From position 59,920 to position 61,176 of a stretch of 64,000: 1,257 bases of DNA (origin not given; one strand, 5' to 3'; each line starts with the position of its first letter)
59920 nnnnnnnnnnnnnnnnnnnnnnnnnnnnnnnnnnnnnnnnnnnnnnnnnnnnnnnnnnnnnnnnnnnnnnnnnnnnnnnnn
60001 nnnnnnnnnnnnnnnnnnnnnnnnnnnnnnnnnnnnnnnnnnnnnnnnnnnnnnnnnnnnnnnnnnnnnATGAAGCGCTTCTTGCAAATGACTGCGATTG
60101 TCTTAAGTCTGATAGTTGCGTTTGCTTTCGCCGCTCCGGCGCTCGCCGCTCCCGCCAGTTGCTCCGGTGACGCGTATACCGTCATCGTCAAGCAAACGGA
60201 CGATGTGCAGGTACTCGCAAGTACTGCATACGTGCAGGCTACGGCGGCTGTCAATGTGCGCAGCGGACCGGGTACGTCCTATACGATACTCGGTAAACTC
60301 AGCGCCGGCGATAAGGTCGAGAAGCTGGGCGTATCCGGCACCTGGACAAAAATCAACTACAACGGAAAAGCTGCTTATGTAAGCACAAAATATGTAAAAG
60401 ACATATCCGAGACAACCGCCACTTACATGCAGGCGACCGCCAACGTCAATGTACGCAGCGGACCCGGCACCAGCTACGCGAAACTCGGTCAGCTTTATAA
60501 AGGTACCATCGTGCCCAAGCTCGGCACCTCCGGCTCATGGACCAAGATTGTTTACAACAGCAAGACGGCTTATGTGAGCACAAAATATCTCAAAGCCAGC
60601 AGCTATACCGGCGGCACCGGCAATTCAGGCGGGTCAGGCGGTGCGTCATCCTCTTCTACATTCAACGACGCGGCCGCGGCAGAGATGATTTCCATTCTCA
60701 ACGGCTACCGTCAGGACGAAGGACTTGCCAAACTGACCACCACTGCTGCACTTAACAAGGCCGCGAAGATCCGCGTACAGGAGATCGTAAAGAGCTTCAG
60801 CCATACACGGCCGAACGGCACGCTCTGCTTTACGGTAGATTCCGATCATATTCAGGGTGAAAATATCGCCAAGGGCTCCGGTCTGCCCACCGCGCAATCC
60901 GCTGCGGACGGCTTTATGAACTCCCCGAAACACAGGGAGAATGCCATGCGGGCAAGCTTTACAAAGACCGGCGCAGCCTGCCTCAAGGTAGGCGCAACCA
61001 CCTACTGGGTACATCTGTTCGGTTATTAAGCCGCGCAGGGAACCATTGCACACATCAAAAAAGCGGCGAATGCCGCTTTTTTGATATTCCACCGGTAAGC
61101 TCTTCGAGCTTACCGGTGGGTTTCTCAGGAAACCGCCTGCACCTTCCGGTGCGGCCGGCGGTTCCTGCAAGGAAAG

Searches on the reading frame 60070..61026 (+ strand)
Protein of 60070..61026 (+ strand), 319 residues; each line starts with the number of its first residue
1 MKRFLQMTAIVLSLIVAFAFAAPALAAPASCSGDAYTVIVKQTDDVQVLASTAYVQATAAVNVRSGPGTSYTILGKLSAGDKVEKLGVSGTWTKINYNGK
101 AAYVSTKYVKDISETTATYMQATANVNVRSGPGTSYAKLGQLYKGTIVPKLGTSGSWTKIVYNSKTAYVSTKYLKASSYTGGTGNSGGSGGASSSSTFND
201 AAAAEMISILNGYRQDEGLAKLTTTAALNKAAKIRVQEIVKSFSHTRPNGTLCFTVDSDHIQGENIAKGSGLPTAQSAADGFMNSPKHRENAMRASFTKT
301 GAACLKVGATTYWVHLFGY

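Call 71: find_encoding_contigs(protein=window:60070-61026:+, flank=2500, max_places=6)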
Protein window:60070-61026:+ (319 aa): 1 contig read that carries it; 1 place shown.
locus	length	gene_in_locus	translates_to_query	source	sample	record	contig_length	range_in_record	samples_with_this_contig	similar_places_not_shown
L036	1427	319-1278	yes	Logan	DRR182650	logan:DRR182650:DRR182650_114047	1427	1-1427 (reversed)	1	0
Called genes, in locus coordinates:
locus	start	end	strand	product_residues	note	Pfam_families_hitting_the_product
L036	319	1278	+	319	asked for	PF06347:SH3_4 (faint), PF08239:SH3_3, PF00188:CAP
